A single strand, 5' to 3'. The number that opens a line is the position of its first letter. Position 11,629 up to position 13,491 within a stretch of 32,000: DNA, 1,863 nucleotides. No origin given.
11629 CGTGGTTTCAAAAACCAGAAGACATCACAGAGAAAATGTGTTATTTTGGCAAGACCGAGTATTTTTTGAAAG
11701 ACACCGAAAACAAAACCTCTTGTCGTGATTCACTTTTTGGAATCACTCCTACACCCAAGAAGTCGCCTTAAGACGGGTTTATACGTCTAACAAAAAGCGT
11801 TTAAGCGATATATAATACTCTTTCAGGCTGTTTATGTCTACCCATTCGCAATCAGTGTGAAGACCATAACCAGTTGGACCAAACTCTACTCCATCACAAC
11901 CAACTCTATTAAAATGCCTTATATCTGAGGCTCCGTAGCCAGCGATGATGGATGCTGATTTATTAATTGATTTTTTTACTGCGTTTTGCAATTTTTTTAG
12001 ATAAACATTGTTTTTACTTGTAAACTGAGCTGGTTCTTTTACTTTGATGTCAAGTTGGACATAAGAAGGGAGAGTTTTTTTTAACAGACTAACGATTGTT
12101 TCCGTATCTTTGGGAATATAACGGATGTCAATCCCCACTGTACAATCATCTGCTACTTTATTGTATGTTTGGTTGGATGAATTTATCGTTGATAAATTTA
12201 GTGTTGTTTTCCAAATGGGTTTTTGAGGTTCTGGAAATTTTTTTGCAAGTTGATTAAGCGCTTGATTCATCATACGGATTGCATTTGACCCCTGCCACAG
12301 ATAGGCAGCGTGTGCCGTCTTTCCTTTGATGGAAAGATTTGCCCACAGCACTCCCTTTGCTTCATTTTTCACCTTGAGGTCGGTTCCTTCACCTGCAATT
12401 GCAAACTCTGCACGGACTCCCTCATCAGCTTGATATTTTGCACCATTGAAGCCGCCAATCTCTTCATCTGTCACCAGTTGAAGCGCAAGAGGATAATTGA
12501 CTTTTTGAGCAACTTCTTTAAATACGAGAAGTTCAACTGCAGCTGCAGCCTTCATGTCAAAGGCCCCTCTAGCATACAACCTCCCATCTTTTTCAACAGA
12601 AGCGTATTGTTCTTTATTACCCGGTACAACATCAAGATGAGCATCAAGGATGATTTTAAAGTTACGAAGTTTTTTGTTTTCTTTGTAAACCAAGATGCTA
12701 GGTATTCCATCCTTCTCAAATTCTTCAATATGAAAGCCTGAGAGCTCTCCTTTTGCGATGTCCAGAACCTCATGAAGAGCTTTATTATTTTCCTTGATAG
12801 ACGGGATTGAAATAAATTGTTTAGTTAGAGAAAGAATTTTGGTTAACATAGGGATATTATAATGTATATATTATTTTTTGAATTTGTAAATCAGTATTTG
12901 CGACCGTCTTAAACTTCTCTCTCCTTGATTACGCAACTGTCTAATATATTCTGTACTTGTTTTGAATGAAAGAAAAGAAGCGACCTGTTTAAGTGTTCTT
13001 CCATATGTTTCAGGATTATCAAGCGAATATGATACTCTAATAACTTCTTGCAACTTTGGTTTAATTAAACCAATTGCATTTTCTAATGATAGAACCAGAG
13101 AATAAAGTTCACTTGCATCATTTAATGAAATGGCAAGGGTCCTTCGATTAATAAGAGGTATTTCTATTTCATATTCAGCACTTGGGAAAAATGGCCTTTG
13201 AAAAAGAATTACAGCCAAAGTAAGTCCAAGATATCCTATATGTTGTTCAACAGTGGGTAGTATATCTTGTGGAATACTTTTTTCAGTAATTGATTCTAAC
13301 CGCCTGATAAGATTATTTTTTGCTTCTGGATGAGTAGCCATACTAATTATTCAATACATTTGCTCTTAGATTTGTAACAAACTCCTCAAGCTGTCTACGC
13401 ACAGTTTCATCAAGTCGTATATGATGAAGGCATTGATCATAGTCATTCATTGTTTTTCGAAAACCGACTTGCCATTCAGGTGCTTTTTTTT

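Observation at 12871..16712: Candidate uncharacterised amidoligase system: enlarged GCS2-type ligase + GNAT fusion + sigma-r4-like HTH (M20 deacylase adjacent)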

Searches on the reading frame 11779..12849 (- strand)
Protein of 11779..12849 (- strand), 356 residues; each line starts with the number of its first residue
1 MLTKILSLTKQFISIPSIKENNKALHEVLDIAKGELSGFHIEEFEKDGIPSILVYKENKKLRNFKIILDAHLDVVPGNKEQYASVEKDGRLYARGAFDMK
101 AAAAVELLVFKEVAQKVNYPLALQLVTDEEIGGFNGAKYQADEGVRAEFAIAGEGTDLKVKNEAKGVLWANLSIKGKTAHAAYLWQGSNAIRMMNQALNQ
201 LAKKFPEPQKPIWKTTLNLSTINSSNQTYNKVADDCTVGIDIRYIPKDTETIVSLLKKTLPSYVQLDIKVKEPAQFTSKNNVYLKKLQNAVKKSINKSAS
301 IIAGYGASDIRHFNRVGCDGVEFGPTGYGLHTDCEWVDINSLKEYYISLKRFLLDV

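Call 3: search_protein_families(library=pfam, proteins=[window:11779-12849:-], max_evalue=1)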
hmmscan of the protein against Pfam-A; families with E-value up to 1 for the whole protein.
window:11779-12849:- (356 aa): 7 families
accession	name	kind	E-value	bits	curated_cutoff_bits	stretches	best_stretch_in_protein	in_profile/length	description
PF01546.33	Peptidase_M20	-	2.7e-25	89.9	24.6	1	68-353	2-204/206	Peptidase family M20/M25/M40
PF07687.19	M20_dimer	-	1.1e-15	57.9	21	1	163-253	2-92/107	Peptidase dimerisation domain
PF04389.22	Peptidase_M28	-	1.1e-05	25.7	21.3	1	58-142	9-79/193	Peptidase family M28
PF01640.23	Peptidase_C10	-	0.038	14.6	26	1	221-321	79-174/194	Peptidase C10 family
PF17428.7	DUF5412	-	0.04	14.2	25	1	138-205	52-113/118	Family of unknown function (DUF5412)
PF02120.21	Flg_hook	-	0.16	12.2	29.8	1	157-205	16-64/85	Flagellar hook-length control protein FliK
PF04512.18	Baculo_PEP_N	-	0.23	12.4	23.9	1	185-224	15-54/97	Baculovirus polyhedron envelope protein, PEP, N terminus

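Call 4: search_protein_families(library=ncbifam, proteins=[window:11779-12849:-], max_evalue=1)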
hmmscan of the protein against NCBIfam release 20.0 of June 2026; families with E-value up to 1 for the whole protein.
window:11779-12849:- (356 aa): 48 families (the best 25 are shown)
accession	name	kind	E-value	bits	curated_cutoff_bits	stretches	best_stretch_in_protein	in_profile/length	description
TIGR01910.1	DapE-ArgE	subfamily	5.6e-50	170.6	217.6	1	7-346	2-371/373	ArgE/DapE family deacylase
NF006399.0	PRK08651.1-2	equivalog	4.9e-49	167.4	381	1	4-354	5-402/405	succinyl-diaminopimelate desuccinylase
NF009557.0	PRK13009.1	equivalog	1.7e-41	142.7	284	1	3-346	3-364/377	succinyl-diaminopimelate desuccinylase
TIGR01900.1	dapE-gram_pos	equivalog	2.4e-38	132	304.2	1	4-353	4-350/351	succinyl-diaminopimelate desuccinylase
TIGR01246.1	dapE_proteo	equivalog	2.2e-37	128.9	361.8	1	6-351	2-365/370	succinyl-diaminopimelate desuccinylase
NF006400.0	PRK08651.1-3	equivalog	4.7e-35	121.2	374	1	65-344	85-394/410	succinyl-diaminopimelate desuccinylase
TIGR01892.1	AcOrn-deacetyl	equivalog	1.5e-30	106.5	297.7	1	66-344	62-356/365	acetylornithine deacetylase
NF005710.0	PRK07522.1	subfamily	2.8e-28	99.2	412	1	7-341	12-373/391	acetylornithine deacetylase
NF009555.0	PRK13004.1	equivalog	1.7e-27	96.3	321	1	4-267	16-285/399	YgeY family selenium metabolism-linked hydrolase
NF003474.0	PRK05111.1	equivalog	2.4e-25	89.2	460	1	67-283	76-305/383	acetylornithine deacetylase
NF005306.0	PRK06837.1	subfamily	4.8e-25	88.2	376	2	50-203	84-245/427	ArgE/DapE family deacylase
NF006326.0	PRK08554.1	equivalog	3.4e-24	85.5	354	2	233-345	317-433/446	peptidase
NF009558.0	PRK13013.1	equivalog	1.1e-23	83.6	428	1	4-343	17-410/429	acetylornithine deacetylase/succinyl-diaminopimelate desuccinylase family protein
NF006365.0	PRK08588.1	subfamily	2.2e-22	79.9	289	1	68-345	69-369/383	succinyl-diaminopimelate desuccinylase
NF006402.0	PRK08651.1-5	equivalog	4.7e-22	78.5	369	1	44-295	39-295/369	succinyl-diaminopimelate desuccinylase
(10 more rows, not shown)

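Call 47: search_solved_structures(query=window:11779-12849:-, max_evalue=1e-10)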
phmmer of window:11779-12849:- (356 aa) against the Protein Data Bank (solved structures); distinct sequences matched with E-value up to 1e-10: 14.
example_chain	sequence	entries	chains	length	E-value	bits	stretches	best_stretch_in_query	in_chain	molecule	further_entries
2rb7_A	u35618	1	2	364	3.7e-34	121.9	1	5-351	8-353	Peptidase, M20/M25/M40 family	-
3ic1_A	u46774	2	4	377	1.8e-18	70.3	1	3-342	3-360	Succinyl-diaminopimelate desuccinylase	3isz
5vo3_A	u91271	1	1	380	2e-18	70.1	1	3-342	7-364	Succinyl-diaminopimelate desuccinylase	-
4ppz_A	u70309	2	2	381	2.1e-18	70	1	3-343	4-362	Succinyl-diaminopimelate desuccinylase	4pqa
4o23_A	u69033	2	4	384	2.2e-18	70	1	3-343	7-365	Succinyl-diaminopimelate desuccinylase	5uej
1vgy_A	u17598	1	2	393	5.2e-18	68.8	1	3-343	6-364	succinyl-diaminopimelate desuccinylase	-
7lgp_A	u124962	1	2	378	1.6e-16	63.9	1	4-341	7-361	Succinyl-diaminopimelate desuccinylase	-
3ct9_A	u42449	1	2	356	6.2e-15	58.7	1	3-244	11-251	Acetylornithine deacetylase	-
7rsf_A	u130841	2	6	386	6.6e-13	52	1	66-249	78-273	Acetylornithine deacetylase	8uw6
3tx8_A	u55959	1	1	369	9.9e-13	51.4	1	6-326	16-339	Succinyl-diaminopimelate desuccinylase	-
7uoi_A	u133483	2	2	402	4.7e-12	49.2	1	9-339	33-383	succinyl-diaminopimelate desuccinylase | Probable succinyl-diaminopimelate desuccinylase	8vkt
7t1q_A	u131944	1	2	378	1.6e-11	47.4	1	6-343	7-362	Succinyl-diaminopimelate desuccinylase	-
8f8o_A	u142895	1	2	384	1.7e-11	47.3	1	6-343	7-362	Succinyl-diaminopimelate desuccinylase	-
3pfo_A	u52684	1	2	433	2.4e-11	46.8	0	64-193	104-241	putative acetylornithine deacetylase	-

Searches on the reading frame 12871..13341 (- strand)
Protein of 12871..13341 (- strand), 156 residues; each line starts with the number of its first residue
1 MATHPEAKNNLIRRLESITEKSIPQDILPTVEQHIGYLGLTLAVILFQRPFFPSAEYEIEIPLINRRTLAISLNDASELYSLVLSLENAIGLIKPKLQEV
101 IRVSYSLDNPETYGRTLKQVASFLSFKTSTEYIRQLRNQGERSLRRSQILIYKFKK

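Call 3: search_protein_families(library=pfam, proteins=[window:12871-13341:-], max_evalue=1)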
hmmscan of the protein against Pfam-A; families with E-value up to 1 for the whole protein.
window:12871-13341:- (156 aa): 1 family
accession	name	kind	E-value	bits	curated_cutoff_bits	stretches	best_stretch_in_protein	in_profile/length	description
PF04545.22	Sigma70_r4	-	0.0067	16.4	24.1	1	94-145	6-49/50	Sigma-70, region 4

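Call 4: search_protein_families(library=ncbifam, proteins=[window:12871-13341:-], max_evalue=1)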
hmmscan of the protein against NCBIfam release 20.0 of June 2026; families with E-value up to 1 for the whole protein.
window:12871-13341:- (156 aa): 1 family
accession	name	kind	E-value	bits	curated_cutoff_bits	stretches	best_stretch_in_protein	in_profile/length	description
TIGR02393.1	RpoD_Cterm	equivalog_domain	0.014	15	354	1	80-147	164-227/238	RNA polymerase sigma factor RpoD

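Call 38: find_homologous_proteins(query=window:12871-13341:-, max_evalue=0.01)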
Query window:12871-13341:- (156 aa): 1 proteins with E <= 0.01 among 72 candidates.
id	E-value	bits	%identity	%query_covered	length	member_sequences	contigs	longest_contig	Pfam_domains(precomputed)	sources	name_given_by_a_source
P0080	1.5e-92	325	100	100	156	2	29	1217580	-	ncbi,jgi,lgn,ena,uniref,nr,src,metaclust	ncbi:hypothetical protein A2334_02575 [Candidatus Roizmanbacteria bacterium RIFOXYB2_FULL_38_10]|uni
